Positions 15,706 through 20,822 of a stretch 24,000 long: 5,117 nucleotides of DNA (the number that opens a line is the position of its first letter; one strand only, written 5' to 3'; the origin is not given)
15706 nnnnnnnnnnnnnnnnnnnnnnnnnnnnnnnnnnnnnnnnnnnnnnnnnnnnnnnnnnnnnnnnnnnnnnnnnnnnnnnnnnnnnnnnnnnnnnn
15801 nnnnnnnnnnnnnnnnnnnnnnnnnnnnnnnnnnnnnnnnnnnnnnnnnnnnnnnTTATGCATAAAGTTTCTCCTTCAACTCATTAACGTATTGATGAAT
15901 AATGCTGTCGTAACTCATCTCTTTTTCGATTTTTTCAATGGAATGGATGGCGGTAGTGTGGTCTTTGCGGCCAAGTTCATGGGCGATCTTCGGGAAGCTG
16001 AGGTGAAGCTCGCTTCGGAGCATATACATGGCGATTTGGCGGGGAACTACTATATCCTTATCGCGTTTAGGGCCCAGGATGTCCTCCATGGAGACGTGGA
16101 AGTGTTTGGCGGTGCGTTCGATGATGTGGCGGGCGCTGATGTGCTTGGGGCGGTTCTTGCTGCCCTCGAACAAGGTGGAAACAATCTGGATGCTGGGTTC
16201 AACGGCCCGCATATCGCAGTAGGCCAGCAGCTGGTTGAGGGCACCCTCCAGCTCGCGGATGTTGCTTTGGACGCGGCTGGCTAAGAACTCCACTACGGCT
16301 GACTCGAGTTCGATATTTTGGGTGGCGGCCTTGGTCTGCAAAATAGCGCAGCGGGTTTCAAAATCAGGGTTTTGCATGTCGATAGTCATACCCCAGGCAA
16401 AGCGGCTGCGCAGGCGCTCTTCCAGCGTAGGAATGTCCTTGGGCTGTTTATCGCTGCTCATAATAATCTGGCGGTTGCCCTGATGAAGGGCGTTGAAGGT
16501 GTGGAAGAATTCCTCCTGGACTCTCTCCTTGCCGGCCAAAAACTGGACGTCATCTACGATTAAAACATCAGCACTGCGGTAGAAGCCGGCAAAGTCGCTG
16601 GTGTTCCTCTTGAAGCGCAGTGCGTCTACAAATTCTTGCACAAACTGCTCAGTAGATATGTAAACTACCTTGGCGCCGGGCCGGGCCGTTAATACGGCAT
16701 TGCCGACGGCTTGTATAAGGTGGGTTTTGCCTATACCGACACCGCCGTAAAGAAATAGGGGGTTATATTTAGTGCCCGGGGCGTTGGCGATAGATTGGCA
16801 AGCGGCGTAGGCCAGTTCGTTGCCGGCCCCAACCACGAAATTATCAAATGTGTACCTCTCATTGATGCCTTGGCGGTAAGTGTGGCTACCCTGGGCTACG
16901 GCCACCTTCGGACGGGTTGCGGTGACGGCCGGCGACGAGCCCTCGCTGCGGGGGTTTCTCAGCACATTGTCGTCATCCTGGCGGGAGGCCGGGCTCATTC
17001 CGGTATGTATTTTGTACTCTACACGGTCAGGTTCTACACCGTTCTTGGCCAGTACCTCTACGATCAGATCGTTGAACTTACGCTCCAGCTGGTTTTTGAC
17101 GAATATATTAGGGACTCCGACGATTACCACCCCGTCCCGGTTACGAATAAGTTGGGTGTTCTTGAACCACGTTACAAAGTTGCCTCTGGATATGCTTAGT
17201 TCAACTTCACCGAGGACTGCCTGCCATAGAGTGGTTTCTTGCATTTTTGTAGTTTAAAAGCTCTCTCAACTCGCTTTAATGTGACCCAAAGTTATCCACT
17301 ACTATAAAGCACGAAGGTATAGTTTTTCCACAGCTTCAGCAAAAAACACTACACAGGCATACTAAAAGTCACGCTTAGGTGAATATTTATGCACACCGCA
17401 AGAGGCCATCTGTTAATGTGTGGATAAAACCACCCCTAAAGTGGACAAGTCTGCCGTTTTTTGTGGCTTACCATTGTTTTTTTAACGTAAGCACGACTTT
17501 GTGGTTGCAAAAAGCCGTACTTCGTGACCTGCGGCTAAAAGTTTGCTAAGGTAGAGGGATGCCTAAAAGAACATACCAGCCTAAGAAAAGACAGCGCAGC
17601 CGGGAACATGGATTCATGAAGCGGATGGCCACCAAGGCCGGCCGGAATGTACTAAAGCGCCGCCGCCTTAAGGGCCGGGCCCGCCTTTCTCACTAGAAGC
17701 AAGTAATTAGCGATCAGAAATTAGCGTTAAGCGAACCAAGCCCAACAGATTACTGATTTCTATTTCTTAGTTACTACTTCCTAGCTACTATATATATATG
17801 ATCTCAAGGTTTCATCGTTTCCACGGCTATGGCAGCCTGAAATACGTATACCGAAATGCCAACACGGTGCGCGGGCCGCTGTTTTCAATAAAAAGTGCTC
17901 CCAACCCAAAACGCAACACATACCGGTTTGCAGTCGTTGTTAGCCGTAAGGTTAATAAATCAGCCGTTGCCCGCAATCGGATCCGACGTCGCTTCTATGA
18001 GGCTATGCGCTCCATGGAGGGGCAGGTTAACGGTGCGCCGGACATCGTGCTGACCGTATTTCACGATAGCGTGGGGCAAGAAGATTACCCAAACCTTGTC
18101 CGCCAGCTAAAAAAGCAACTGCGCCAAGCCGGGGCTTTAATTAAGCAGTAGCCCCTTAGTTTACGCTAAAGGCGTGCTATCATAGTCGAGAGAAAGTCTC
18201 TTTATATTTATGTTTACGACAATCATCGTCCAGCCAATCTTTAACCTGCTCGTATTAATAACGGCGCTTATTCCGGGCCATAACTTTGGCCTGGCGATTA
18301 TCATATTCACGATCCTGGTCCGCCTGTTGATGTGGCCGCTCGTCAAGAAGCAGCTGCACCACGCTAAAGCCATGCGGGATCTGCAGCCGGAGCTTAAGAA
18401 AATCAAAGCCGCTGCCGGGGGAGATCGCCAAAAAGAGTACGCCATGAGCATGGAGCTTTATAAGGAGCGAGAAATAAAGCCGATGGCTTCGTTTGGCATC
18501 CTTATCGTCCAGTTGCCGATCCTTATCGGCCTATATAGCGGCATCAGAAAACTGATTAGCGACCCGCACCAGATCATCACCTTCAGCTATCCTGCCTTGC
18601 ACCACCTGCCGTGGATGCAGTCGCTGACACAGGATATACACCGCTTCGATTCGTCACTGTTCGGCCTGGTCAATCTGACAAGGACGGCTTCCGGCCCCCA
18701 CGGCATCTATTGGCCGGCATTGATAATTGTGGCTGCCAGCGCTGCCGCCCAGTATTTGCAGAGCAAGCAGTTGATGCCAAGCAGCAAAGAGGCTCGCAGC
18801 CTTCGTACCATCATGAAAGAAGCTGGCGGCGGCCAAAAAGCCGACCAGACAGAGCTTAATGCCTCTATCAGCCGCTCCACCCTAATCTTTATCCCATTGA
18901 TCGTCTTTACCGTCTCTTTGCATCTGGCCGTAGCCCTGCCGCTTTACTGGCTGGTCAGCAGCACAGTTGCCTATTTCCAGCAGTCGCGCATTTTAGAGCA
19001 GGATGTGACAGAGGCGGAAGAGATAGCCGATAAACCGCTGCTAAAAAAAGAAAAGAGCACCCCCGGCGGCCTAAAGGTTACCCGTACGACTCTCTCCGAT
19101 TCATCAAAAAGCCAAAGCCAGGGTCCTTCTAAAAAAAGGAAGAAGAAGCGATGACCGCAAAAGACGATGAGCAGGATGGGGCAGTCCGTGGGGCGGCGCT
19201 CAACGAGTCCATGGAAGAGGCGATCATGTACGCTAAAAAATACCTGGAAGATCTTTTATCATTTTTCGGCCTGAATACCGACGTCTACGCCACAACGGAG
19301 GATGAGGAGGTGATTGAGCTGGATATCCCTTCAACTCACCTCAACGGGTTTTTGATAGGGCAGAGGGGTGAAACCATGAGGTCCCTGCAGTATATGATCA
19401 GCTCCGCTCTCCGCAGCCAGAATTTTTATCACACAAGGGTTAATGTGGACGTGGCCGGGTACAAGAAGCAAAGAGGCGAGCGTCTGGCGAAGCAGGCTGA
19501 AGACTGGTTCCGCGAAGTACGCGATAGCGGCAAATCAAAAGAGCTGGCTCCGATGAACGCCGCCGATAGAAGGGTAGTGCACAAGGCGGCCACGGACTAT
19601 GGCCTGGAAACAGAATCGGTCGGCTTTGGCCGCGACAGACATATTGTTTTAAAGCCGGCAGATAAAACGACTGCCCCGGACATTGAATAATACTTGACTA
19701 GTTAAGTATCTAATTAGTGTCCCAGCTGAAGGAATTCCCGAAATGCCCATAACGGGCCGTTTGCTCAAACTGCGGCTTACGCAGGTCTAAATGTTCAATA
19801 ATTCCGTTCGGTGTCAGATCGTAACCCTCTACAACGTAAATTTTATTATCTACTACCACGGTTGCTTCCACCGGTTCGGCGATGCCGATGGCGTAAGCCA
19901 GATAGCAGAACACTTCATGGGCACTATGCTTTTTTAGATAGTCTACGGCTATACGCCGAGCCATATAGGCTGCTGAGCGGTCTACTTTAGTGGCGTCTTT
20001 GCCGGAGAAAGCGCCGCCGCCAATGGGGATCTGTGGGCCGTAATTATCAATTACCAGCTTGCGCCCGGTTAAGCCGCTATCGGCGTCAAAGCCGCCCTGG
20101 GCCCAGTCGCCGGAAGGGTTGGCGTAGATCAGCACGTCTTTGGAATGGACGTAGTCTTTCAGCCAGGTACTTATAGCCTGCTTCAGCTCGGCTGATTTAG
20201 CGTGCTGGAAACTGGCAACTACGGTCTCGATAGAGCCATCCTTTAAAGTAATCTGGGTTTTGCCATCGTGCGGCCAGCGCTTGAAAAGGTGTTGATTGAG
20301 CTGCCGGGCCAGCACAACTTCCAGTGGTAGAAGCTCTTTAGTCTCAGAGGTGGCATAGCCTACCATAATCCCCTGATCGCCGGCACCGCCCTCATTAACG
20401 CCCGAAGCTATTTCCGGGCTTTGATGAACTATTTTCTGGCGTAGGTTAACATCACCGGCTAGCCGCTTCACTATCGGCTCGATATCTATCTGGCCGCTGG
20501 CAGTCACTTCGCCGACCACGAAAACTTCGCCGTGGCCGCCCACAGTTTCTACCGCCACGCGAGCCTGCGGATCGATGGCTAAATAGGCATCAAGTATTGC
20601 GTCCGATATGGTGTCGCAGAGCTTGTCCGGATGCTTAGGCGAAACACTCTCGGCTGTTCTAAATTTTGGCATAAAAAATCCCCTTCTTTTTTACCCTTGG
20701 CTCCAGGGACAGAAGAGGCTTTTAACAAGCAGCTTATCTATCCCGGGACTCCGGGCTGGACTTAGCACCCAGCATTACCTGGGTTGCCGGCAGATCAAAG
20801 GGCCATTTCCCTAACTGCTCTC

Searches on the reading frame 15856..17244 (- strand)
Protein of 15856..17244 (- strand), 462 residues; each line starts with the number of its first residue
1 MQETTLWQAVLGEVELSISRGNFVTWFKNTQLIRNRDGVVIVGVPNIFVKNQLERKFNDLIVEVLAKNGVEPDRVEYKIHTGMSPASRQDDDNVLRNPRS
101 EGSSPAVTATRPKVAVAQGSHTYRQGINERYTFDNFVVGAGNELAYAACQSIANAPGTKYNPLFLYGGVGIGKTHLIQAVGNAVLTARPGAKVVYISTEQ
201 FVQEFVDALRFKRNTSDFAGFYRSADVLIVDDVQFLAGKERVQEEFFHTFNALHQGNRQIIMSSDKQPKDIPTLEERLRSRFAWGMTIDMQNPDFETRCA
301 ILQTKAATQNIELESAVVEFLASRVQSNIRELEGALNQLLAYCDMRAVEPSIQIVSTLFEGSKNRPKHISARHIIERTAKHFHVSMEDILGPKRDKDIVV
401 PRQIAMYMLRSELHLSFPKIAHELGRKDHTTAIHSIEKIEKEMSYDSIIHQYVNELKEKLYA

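Call 58: search_protein_families(library=pfam, proteins=[window:15856-17244:-], max_evalue=0.001)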
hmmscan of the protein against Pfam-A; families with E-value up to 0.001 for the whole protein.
window:15856-17244:- (462 aa): 7 families
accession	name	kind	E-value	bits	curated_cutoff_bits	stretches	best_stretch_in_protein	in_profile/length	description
PF00308.24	Bac_DnaA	-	4.2e-70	235.5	23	1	128-289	2-162/162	Bacterial DnaA ATPAse domain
PF08299.17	Bac_DnaA_C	-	8.3e-24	83.8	31.5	1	373-439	3-69/69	Bacterial dnaA protein helix-turn-helix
PF11638.13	DnaA_N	-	3.1e-11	43.2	24.6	1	5-66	2-64/65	DnaA N-terminal domain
PF01695.23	IstB_IS21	-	1.4e-09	38.3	24.1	1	163-266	95-194/238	IstB-like ATP binding protein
PF00004.35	AAA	-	4.5e-06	27.6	21.2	1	164-282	2-123/131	ATPase family associated with various cellular activities (AAA)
PF22688.2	Hda_lid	-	5.1e-05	23.6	27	1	297-339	3-45/65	Hda, lid domain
PF13401.12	AAA_22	-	0.00052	20.8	27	0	162-244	7-102/130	AAA domain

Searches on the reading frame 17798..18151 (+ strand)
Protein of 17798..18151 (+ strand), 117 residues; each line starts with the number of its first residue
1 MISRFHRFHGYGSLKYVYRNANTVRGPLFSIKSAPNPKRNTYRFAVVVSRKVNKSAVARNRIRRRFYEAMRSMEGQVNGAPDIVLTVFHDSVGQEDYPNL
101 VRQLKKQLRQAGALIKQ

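Call 58: search_protein_families(library=pfam, proteins=[window:17798-18151:+], max_evalue=0.001)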
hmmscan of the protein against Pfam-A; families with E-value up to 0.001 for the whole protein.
window:17798-18151:+ (117 aa): 1 family
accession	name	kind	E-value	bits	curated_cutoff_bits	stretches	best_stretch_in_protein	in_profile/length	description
PF00825.24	Ribonuclease_P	-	1.6e-16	60.7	22.3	1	6-111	5-108/109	Ribonuclease P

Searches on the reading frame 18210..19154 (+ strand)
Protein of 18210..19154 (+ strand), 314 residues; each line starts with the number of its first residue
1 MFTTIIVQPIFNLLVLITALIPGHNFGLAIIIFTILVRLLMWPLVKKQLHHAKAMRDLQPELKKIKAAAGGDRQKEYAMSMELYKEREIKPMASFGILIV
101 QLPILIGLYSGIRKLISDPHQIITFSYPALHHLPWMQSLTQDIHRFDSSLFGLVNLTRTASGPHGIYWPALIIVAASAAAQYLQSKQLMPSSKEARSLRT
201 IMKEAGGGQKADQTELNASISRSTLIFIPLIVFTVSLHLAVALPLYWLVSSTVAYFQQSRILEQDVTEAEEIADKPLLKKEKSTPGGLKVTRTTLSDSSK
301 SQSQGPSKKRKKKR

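Call 58: search_protein_families(library=pfam, proteins=[window:18210-19154:+], max_evalue=0.001)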
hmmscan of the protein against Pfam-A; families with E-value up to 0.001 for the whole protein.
window:18210-19154:+ (314 aa): 1 family
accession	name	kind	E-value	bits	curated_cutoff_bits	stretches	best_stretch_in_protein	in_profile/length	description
PF02096.25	60KD_IMP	-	3.5e-36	125.1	35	1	26-259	1-159/163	60Kd inner membrane protein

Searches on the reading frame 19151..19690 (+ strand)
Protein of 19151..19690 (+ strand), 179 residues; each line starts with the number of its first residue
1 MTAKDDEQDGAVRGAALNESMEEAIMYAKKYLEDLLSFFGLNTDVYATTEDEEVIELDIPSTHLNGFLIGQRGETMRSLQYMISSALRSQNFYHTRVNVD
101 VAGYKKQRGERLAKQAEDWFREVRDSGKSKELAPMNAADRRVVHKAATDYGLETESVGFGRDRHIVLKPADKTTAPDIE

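Call 58: search_protein_families(library=pfam, proteins=[window:19151-19690:+], max_evalue=0.001)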
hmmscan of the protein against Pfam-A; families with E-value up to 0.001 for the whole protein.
window:19151-19690:+ (179 aa): 2 families
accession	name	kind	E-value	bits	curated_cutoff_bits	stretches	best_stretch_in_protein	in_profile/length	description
PF01424.28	R3H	-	1.1e-16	61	26.8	1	111-169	2-60/60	R3H domain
PF13083.13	KH_KhpA-B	-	7.9e-08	32.6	32.1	1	41-98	18-72/73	KhpA/KhpB, KH domain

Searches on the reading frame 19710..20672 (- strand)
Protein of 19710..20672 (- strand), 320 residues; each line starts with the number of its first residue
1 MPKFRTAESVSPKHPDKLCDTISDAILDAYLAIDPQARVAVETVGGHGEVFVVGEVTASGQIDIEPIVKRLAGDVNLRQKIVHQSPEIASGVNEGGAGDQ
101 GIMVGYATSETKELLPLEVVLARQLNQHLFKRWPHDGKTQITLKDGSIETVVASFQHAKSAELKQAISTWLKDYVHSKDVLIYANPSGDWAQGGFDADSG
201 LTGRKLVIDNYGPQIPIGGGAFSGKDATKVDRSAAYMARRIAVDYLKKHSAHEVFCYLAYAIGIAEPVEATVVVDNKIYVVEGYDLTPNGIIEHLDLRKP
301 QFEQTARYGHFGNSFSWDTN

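Call 58: search_protein_families(library=pfam, proteins=[window:19710-20672:-], max_evalue=0.001)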
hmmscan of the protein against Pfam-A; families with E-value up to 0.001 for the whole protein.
window:19710-20672:- (320 aa): 3 families
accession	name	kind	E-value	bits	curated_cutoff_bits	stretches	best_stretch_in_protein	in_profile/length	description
PF02773.21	S-AdoMet_synt_C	-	5.2e-39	133.8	25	1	193-318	2-137/138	S-adenosylmethionine synthetase, C-terminal domain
PF00438.25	S-AdoMet_synt_N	-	3.2e-23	82.6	33.1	1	5-79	4-78/99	S-adenosylmethionine synthetase, N-terminal domain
PF02772.21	S-AdoMet_synt_M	-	6.6e-17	62.2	29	1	95-188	2-118/120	S-adenosylmethionine synthetase, central domain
